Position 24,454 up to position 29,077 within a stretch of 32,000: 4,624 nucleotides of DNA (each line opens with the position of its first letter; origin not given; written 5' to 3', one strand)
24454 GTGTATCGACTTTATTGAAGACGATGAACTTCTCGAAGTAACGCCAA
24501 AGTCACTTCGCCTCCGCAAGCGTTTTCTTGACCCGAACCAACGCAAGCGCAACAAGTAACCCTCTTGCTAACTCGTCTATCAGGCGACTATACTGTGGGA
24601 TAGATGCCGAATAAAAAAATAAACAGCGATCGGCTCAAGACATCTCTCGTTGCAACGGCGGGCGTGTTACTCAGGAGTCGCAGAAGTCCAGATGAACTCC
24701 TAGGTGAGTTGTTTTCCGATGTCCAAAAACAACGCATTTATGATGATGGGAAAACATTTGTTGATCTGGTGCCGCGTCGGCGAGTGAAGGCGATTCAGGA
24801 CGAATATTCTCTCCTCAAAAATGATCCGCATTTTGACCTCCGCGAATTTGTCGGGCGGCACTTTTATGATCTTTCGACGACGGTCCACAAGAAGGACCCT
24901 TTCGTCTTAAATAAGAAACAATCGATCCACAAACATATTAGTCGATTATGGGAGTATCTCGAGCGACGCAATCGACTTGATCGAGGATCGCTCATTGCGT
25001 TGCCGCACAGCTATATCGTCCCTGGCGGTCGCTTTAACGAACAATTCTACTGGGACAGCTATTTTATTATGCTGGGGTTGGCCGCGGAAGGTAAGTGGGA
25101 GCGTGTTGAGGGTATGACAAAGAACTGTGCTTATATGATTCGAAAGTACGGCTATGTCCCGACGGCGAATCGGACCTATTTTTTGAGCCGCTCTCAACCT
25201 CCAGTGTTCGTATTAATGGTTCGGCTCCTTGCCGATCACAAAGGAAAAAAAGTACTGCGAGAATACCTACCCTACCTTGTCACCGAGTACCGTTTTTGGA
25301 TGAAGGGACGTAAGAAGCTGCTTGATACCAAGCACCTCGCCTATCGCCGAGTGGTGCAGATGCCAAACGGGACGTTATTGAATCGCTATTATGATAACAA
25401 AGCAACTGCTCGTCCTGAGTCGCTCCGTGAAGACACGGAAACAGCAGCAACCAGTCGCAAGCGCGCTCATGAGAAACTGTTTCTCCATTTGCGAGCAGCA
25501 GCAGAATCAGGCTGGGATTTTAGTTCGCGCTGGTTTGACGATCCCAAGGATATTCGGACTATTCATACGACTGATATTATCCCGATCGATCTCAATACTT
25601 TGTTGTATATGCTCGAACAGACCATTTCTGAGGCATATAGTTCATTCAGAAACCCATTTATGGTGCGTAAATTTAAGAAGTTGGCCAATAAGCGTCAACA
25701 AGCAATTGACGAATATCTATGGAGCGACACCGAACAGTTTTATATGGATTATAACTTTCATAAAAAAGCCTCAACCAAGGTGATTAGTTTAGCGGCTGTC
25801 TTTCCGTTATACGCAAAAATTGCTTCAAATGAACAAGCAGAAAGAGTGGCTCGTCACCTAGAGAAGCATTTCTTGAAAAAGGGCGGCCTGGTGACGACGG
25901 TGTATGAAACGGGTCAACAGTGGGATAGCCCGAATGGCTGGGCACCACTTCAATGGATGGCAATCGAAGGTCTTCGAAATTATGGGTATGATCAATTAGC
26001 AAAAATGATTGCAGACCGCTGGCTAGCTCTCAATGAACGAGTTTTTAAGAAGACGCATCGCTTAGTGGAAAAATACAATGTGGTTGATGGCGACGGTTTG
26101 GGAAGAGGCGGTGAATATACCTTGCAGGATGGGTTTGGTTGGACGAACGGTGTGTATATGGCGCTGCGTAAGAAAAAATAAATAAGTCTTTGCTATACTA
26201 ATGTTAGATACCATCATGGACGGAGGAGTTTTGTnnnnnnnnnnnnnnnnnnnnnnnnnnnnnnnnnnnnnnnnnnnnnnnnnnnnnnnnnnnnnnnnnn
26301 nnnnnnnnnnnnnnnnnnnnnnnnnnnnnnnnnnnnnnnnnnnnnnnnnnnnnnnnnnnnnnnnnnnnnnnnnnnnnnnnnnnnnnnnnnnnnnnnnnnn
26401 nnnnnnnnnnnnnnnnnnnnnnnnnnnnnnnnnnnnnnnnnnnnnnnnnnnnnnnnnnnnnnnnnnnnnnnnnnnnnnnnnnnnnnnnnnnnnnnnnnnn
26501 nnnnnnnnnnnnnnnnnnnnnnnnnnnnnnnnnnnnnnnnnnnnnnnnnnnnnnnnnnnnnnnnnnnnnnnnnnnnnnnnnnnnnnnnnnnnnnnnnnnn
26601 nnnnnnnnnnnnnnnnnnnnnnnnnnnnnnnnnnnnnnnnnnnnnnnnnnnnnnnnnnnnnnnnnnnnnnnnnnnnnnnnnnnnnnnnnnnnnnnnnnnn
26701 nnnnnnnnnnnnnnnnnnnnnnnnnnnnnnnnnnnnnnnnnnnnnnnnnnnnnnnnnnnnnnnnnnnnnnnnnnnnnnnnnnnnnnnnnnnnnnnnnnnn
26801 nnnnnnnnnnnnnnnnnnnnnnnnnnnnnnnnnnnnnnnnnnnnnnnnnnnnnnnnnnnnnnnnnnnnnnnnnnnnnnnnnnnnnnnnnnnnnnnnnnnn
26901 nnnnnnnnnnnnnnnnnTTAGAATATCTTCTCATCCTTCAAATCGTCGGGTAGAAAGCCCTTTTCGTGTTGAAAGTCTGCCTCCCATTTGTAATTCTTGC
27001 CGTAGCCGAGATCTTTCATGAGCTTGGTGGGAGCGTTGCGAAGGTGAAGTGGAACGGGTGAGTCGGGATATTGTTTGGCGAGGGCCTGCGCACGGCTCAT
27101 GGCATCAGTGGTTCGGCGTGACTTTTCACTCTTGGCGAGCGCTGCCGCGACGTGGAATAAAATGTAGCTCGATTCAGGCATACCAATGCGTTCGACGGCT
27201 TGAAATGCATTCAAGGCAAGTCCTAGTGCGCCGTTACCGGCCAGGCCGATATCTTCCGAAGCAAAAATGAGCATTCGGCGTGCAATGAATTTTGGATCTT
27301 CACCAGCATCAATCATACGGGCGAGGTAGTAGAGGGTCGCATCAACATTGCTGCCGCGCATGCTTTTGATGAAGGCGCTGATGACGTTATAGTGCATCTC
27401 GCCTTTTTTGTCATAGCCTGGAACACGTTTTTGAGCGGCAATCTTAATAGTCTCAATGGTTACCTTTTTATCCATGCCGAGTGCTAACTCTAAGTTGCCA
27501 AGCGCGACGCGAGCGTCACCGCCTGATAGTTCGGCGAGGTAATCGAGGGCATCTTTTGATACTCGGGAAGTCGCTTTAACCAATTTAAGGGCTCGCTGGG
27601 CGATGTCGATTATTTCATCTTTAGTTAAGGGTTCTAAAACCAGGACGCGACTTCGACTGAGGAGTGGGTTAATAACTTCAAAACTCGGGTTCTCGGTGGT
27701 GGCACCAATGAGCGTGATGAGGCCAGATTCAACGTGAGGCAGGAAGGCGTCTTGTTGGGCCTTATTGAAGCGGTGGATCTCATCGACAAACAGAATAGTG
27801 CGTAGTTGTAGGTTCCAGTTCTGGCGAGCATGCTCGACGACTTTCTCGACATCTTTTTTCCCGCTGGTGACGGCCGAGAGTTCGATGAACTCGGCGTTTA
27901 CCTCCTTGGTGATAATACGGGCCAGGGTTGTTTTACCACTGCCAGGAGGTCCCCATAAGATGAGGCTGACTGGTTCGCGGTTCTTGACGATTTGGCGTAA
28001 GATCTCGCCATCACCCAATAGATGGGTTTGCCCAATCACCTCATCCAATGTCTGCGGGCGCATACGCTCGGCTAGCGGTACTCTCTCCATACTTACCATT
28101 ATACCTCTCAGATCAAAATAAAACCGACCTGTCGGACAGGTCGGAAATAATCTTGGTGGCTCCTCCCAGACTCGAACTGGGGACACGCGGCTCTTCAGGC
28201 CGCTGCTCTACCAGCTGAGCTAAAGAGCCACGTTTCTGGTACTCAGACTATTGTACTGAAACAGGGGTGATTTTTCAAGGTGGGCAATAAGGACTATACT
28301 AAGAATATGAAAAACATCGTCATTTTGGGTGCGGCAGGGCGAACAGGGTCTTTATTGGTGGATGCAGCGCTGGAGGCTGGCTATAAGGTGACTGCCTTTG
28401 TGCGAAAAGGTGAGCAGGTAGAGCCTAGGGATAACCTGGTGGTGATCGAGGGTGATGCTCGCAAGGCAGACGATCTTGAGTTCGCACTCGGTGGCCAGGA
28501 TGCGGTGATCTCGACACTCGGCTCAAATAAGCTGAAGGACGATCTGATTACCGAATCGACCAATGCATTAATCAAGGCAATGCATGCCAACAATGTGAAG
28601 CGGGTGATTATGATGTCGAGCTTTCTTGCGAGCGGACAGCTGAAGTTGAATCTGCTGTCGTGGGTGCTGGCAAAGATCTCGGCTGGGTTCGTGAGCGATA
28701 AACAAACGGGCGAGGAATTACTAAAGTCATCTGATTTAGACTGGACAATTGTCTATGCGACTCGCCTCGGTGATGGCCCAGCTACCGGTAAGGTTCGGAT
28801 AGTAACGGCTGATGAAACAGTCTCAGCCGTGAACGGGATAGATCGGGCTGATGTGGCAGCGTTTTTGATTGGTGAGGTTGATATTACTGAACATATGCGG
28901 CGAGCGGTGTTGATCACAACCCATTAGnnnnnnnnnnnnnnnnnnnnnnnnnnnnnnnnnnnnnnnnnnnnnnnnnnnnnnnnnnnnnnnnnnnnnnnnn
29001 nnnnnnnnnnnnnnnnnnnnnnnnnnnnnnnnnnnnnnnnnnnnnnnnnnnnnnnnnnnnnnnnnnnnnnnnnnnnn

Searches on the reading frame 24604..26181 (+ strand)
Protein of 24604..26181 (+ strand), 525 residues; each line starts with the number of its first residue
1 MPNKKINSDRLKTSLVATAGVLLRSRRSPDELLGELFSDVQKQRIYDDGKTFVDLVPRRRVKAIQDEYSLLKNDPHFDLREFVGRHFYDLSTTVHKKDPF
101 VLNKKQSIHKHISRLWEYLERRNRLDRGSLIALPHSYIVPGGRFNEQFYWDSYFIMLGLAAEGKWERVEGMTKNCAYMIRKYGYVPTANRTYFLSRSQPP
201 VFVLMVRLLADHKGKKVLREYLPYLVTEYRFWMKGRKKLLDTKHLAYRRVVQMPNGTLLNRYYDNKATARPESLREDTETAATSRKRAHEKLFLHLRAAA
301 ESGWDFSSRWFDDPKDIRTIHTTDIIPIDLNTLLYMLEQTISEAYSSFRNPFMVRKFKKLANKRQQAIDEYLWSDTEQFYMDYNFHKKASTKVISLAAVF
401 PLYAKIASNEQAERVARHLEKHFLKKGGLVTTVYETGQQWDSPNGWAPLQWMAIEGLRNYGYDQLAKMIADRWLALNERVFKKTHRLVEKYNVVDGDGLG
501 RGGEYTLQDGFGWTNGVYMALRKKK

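Call 7: search_protein_families(library=pfam, proteins=[window:24604-26181:+], max_evalue=0.01)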
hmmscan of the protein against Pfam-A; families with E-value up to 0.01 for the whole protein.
window:24604-26181:+ (525 aa): 2 families
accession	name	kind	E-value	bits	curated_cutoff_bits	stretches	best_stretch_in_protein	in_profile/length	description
PF01204.24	Trehalase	-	7.4e-143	477.5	21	1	45-521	2-507/512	Trehalase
PF22422.2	MGH1-like_GH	-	2e-24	87.3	27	1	147-514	4-356/356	Mannosylglycerate hydrolase MGH1-like glycoside hydrolase domain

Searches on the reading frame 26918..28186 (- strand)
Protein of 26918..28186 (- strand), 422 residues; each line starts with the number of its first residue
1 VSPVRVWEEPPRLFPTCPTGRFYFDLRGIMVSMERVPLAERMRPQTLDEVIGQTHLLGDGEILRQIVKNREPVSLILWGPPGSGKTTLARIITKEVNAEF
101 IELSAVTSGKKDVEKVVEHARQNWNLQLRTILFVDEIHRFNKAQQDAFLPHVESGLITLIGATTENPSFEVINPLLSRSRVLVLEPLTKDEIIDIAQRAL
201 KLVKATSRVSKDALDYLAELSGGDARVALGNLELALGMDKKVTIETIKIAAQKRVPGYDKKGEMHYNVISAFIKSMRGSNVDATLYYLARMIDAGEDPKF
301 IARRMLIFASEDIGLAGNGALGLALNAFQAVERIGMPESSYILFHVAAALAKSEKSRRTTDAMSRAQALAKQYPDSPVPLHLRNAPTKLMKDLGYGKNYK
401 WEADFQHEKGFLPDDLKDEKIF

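Call 95: search_protein_families(library=pfam, proteins=[window:26918-28186:-], max_evalue=0.0001)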
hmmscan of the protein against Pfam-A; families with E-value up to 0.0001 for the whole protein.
window:26918-28186:- (422 aa): 12 families
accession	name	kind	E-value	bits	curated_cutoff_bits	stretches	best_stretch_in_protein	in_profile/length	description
PF12002.13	MgsA_C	-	1.5e-49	168.5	27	1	278-420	1-146/167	MgsA AAA+ ATPase C terminal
PF16193.11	AAA_assoc_2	-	1.4e-22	80.2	34.3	1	208-277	6-81/81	AAA C-terminal domain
PF05496.18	RuvB_N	-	5.1e-17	62.5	27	1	42-159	1-115/159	Holliday junction DNA helicase RuvB P-loop domain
PF00004.35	AAA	-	6.6e-17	62.6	21.2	1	75-180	1-122/131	ATPase family associated with various cellular activities (AAA)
PF13401.12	AAA_22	-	9.6e-06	26.4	27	0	74-102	7-38/130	AAA domain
PF01078.27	Mg_chelatase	-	2.1e-05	24.4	20.3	0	74-111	24-65/207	Magnesium chelatase, subunit ChlI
PF05673.19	DUF815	-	2.8e-05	23.8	23.8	1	63-142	44-120/249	Protein of unknown function (DUF815)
PF20720.3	nSTAND3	-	3.9e-05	23.8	27.2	1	75-137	20-74/155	Novel STAND NTPase 3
PF00005.33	ABC_tran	-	4.6e-05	24.5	25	1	75-226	14-115/137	ABC transporter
PF13191.12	AAA_16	-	4.6e-05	24.4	32.6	0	68-99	20-51/167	AAA ATPase domain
PF13173.12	AAA_14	-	6.1e-05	23.5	27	1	75-192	5-128/129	AAA domain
PF07728.20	AAA_5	-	8e-05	23.1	22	0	75-151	2-89/139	AAA domain (dynein-related subfamily)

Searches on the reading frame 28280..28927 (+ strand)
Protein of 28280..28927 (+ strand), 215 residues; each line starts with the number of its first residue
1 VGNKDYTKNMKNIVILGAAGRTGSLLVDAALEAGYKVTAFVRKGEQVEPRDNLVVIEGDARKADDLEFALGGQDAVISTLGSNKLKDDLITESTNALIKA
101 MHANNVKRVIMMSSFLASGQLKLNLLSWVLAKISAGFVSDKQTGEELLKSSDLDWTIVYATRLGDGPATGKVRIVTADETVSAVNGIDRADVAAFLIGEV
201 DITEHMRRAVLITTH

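Call 95: search_protein_families(library=pfam, proteins=[window:28280-28927:+], max_evalue=0.0001)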
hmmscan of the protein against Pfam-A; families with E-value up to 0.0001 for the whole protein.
window:28280-28927:+ (215 aa): 3 families
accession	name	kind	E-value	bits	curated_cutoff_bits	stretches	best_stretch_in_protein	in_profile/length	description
PF13460.12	NAD_binding_10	-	4.7e-43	147.6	27.2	1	17-198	1-179/184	NAD(P)H-binding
PF05368.20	NmrA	-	2e-11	44.5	27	1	11-114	3-107/298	NmrA-like family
PF01370.27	Epimerase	-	2.1e-09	37.6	20.9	1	13-115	1-116/240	NAD dependent epimerase/dehydratase family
